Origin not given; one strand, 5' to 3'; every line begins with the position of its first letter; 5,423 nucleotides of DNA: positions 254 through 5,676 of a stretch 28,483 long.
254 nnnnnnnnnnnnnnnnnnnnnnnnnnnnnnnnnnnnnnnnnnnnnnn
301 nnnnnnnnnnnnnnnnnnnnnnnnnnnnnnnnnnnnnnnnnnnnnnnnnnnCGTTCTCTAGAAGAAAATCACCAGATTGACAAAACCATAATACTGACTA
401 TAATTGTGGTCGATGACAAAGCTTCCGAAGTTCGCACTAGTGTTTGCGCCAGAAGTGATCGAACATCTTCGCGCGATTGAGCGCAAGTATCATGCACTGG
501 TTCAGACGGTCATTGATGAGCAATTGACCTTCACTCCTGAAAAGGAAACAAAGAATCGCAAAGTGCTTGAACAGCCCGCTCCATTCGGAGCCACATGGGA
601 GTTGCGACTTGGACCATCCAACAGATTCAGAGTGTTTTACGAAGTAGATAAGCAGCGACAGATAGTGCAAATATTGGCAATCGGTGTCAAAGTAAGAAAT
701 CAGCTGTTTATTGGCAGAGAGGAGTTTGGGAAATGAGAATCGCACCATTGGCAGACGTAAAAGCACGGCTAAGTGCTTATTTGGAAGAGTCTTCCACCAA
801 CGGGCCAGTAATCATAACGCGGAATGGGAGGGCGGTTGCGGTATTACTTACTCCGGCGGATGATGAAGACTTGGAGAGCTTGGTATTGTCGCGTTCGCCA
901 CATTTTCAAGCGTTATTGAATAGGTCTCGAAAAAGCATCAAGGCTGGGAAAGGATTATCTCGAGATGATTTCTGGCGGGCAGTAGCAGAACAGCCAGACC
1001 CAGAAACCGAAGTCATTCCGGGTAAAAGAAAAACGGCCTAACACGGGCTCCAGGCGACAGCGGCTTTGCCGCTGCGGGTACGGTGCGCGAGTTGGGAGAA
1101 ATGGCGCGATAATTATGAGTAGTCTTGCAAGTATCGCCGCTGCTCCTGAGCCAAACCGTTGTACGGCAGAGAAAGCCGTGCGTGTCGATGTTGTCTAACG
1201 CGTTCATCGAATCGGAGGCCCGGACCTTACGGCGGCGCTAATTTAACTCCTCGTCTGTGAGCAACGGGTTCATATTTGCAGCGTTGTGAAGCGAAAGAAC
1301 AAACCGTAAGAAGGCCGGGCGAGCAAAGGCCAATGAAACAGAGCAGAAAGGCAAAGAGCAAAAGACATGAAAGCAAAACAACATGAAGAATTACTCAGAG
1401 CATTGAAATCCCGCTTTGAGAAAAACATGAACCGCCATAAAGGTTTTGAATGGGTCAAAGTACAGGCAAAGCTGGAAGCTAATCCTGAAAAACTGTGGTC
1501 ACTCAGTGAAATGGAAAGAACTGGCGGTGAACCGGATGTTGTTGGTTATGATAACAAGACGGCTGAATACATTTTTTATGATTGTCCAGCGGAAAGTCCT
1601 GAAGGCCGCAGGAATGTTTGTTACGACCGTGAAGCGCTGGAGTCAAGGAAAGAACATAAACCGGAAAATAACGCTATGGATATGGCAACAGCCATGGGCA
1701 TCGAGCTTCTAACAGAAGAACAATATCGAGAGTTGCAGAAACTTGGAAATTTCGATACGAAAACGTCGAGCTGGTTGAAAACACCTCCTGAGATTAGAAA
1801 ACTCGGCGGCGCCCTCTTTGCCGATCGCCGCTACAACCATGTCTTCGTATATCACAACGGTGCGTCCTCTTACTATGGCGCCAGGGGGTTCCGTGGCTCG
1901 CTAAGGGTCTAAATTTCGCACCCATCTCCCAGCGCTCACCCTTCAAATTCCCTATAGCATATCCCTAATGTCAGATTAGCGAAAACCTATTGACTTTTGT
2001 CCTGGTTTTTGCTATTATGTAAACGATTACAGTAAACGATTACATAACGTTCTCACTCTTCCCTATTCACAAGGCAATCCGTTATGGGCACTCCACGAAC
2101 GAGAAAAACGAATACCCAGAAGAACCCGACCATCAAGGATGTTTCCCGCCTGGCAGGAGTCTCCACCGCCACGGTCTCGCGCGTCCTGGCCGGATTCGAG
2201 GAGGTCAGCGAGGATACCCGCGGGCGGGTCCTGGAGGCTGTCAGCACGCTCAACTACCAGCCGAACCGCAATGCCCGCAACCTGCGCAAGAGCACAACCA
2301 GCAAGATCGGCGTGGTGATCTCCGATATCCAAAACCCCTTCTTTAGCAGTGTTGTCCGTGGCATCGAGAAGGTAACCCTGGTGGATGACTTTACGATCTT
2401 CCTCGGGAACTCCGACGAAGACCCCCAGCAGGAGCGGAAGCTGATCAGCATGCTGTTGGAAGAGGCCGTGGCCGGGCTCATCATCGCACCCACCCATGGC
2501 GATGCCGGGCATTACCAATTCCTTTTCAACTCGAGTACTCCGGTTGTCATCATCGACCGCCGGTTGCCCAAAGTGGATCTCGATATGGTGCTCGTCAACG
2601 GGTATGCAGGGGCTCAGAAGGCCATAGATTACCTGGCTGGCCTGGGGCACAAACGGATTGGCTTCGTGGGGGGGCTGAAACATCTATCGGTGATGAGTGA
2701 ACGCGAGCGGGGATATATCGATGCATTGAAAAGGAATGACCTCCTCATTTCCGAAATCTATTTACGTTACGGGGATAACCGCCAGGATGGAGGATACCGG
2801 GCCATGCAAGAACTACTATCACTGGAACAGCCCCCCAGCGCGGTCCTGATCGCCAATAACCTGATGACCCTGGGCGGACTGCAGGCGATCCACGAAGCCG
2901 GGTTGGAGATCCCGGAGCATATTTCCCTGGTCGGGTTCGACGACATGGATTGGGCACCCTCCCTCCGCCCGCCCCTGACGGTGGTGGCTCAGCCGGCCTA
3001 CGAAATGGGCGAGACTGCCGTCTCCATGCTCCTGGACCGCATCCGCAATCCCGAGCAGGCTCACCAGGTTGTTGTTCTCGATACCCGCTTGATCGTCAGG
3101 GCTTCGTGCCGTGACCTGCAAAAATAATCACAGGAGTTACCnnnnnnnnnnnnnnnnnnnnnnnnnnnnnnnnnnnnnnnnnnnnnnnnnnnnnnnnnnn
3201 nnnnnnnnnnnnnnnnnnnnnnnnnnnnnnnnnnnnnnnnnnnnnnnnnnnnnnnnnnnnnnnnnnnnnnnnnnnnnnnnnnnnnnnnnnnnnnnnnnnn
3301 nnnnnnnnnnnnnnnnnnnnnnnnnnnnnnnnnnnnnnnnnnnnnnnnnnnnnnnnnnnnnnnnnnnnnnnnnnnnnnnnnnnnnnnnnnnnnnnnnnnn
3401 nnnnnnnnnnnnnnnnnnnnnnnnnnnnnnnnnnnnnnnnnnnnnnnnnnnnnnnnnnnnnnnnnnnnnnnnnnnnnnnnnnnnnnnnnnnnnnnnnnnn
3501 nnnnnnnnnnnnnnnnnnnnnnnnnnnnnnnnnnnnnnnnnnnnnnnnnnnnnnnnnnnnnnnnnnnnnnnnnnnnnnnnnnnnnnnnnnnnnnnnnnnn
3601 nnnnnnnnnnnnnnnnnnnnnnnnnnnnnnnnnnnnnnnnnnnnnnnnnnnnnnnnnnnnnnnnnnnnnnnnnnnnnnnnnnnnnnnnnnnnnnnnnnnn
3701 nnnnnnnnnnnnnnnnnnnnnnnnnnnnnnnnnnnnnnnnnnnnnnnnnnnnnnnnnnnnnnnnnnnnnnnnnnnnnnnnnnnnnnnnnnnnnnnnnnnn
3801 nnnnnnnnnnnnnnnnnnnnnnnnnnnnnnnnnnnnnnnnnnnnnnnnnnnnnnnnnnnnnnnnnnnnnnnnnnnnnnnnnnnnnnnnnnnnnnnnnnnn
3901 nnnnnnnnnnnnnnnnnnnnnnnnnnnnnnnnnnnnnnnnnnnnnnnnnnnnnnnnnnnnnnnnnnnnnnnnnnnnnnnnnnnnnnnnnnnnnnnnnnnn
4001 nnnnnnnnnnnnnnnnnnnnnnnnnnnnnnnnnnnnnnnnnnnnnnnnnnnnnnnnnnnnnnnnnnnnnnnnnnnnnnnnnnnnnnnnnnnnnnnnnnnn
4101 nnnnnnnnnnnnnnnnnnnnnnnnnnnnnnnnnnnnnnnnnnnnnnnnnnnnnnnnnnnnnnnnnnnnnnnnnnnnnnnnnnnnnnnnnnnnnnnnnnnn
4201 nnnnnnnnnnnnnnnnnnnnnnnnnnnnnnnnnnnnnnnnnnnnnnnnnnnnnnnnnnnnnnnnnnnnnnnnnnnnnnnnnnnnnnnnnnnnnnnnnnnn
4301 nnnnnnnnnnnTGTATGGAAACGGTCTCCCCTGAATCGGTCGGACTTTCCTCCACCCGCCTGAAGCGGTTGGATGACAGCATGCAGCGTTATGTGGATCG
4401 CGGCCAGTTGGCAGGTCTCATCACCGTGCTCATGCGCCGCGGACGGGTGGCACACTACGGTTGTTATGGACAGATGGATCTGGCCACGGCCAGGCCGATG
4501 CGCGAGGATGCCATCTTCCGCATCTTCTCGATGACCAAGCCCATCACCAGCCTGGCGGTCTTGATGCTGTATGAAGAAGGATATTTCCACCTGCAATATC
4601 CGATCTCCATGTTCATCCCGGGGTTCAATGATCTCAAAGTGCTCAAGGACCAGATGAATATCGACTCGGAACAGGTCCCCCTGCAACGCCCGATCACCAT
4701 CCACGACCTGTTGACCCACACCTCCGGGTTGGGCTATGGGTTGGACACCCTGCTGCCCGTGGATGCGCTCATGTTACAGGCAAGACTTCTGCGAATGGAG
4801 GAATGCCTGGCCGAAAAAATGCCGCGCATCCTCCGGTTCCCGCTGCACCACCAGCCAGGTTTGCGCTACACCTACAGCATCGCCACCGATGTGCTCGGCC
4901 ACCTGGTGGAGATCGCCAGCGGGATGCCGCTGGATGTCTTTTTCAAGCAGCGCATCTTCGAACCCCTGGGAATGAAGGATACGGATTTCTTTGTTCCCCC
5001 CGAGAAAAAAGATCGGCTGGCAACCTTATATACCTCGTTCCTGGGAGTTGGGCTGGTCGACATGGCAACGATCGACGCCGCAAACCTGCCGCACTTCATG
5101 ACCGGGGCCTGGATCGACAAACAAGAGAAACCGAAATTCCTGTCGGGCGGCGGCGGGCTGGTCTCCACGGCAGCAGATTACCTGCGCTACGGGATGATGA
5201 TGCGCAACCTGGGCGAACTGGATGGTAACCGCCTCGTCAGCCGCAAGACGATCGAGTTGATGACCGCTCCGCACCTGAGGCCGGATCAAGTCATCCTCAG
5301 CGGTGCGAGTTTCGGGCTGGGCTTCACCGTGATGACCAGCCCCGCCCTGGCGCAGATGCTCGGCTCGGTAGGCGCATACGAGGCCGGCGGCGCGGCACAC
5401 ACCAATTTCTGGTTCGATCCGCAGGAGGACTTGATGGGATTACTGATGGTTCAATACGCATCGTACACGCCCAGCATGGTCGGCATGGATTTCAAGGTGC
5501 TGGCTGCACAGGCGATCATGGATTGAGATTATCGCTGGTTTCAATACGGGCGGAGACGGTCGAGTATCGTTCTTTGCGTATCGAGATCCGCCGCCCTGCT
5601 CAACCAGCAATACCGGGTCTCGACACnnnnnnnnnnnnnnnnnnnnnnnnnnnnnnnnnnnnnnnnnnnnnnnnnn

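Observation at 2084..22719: Candidate D-arabinan (mycobacterial cell-wall) utilisation locus in a probable Chloroflexota genome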

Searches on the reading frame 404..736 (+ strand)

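Call 49: search_protein_families(library=pfam, proteins=[window:404-736:+], max_evalue=0.1)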
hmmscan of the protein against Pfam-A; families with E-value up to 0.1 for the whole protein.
window:404-736:+ (110 aa): 3 families
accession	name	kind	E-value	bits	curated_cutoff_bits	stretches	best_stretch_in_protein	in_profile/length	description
PF05016.21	ParE_toxin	-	3.1e-05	24.9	23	1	13-94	2-83/89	ParE toxin of type II toxin-antitoxin system, parDE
PF05973.20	Gp49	-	0.0012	19.3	23.9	1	22-98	3-74/90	Phage derived protein Gp49-like (DUF891)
PF18000.7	Top6b_C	-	0.026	15.1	28.6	1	35-86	46-97/111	Type 2 DNA topoisomerase 6 subunit B C-terminal domain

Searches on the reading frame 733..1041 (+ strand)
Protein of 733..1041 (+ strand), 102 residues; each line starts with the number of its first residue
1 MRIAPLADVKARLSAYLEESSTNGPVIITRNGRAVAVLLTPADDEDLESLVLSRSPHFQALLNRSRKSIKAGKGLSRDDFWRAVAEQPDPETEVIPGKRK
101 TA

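Call 49: search_protein_families(library=pfam, proteins=[window:733-1041:+], max_evalue=0.1)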
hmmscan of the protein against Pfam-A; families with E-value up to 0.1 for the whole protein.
window:733-1041:+ (102 aa): 1 family
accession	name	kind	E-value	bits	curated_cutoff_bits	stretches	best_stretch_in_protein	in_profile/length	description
PF02604.26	PhdYeFM_antitox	-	1.2e-12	47.9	29.8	1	1-63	1-59/74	Antitoxin Phd_YefM, type II toxin-antitoxin system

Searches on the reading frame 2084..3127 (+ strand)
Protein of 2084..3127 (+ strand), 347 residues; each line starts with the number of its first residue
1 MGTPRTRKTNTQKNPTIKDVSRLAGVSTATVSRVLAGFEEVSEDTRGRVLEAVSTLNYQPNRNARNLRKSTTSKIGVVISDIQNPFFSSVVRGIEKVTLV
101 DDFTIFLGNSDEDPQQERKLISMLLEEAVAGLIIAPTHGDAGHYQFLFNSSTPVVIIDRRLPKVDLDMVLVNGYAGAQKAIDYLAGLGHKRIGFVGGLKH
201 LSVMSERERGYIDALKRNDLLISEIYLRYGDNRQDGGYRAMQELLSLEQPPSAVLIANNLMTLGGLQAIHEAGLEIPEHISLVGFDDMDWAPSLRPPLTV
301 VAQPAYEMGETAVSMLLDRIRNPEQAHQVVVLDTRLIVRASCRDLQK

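Call 3: search_protein_families(library=pfam, proteins=[window:2084-3127:+])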
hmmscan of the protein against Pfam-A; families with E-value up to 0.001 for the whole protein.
window:2084-3127:+ (347 aa): 4 families
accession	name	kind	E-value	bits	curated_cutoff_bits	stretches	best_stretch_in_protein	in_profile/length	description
PF13377.12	Peripla_BP_3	-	8.5e-38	130.5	26.5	1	181-342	1-167/167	Periplasmic binding protein-like domain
PF00532.27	Peripla_BP_1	-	5.4e-27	95.4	22.2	1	73-330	2-270/281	Periplasmic binding proteins and sugar binding domain of LacI family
PF00356.27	LacI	-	4.1e-19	68.5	27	1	16-61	1-46/46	Bacterial regulatory proteins, lacI family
PF13407.12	Peripla_BP_4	-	2.4e-16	60.5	35.1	1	75-320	1-254/258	Periplasmic binding protein domain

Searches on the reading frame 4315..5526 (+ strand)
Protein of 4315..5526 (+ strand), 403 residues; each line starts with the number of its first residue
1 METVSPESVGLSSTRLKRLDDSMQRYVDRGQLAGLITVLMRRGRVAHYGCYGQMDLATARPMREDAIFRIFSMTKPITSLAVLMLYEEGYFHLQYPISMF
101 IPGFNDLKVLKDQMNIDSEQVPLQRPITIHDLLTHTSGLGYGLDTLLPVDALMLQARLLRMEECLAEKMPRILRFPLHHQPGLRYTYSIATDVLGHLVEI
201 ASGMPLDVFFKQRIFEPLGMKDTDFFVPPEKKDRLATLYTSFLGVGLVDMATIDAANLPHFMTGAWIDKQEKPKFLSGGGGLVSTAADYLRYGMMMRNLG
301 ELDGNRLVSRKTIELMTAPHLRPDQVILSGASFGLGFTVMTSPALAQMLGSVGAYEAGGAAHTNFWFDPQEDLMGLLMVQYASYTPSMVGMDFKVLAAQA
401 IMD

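Call 3: search_protein_families(library=pfam, proteins=[window:4315-5526:+])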
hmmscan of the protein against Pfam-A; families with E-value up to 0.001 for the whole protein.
window:4315-5526:+ (403 aa): 1 family
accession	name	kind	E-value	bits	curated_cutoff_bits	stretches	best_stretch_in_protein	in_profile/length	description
PF00144.29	Beta-lactamase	-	5.2e-60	203.8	27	1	20-393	2-322/329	Beta-lactamase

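Call 21: search_protein_families(library=ncbifam, proteins=[window:4315-5526:+], max_evalue=0.01)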
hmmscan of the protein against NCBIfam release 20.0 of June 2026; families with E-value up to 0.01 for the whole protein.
window:4315-5526:+ (403 aa): 33 families (the best 25 are shown)
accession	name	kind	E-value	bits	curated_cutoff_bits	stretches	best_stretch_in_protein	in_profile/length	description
NF052559.1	MthAcHydAcmB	equivalog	2.3e-37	128.7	550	1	18-326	9-299/391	methyl acetate hydrolase AcmB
NF002968.0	PRK03642.1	equivalog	1e-21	77.3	385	1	2-380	26-393/432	penicillin binding protein PBP4B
NF007943.0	PRK10662.1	equivalog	2.6e-15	55.9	266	1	31-237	49-236/380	D-alanyl-D-alanine-carboxypeptidase/endopeptidase AmpH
NF038269.1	lipase_LipE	equivalog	1.1e-12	47.8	750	1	59-375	79-376/407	lipase LipE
NF033569.1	blaLHK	exception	4.9e-10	38.9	850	1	19-103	41-124/390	LHK family class C beta-lactamase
NF033085.1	bla_class_C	equivalog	1.5e-08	33.9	415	1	19-110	8-98/356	class C beta-lactamase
NF052353.1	EstBLacLipLMycb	equivalog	3.7e-07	29.4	650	1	283-373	277-362/420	esterase/beta-lactamase LipL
NF038238.1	blaBUT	exception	1.1e-06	28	850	1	28-300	43-292/383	BUT family class C beta-lactamase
NF009622.0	PRK13128.1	equivalog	1.8e-06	26.7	443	1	31-224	21-191/518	D-aminopeptidase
NF041665.1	blaPSZ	exception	2.4e-06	26.8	850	1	20-240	32-223/379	PSZ family class C beta-lactamase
NF040478.1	blaLAQ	exception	1.1e-05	24.6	850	1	32-240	44-223/380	LAQ family class C beta-lactamase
NF012173.1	CMY2-MIR-ACT-EC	exception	2e-05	23.5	680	1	29-240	42-224/380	CMY2/MIR/ACT/EC family class C beta-lactamase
NF045671.1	blaPNC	exception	4.3e-05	22.5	750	0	19-130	49-163/401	PNC family class C beta-lactamase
NF012102.1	blaDHA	exception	5.8e-05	22.3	800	1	29-239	41-222/379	DHA family class C beta-lactamase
NF041662.1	ampC_Kaer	exception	5.9e-05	22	825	0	181-240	164-224/381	AmpC-Kaer family extended-spectrum class C beta-lactamase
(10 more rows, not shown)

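Call 34: search_solved_structures(query=window:4315-5526:+, max_evalue=0.00001)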
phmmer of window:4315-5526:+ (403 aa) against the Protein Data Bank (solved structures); distinct sequences matched with E-value up to 0.00001: 46.
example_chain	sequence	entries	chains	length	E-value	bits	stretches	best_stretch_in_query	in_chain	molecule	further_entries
7pp3_A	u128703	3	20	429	4.7e-78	265.9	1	9-397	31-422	Esterase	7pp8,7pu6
7uda_A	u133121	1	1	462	2.1e-77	263.7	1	5-383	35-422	Beta-lactamase domain-containing protein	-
7u1b_A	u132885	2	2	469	2.3e-77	263.7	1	5-383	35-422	Beta-lactamase domain-containing protein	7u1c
4ivi_A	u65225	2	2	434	5.1e-66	226.3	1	4-380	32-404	Carboxylesterase | Carboxylesterases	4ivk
5zwr_B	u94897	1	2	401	2e-51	178.2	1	22-397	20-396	Est-Y29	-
4p6b_A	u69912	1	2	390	5.2e-51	176.9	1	22-397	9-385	Est-Y29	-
4p85_A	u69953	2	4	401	5.6e-51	176.8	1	22-397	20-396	Est-Y29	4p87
5zwv_B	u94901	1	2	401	9.3e-51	176.1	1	22-397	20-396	Est-Y29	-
5zwq_A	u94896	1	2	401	2e-50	174.9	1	22-397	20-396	Est-Y29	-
1ci8_A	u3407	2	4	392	1.9e-31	112.4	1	6-371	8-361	PROTEIN (CARBOXYLESTERASE)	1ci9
7atl_AAA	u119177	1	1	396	2e-27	99.2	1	16-374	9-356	Esterase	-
6kjc_A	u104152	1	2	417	6.5e-22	81.1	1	14-331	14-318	Pc15g00720 protein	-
6kje_B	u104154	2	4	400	3.3e-21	78.8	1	19-331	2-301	Pc15g00720 protein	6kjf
6kjd_B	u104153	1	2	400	8.6e-21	77.4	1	19-331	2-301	Pc15g00720 protein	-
2qmi_A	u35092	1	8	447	3.1e-18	69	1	31-391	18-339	Pbp related beta-lactamase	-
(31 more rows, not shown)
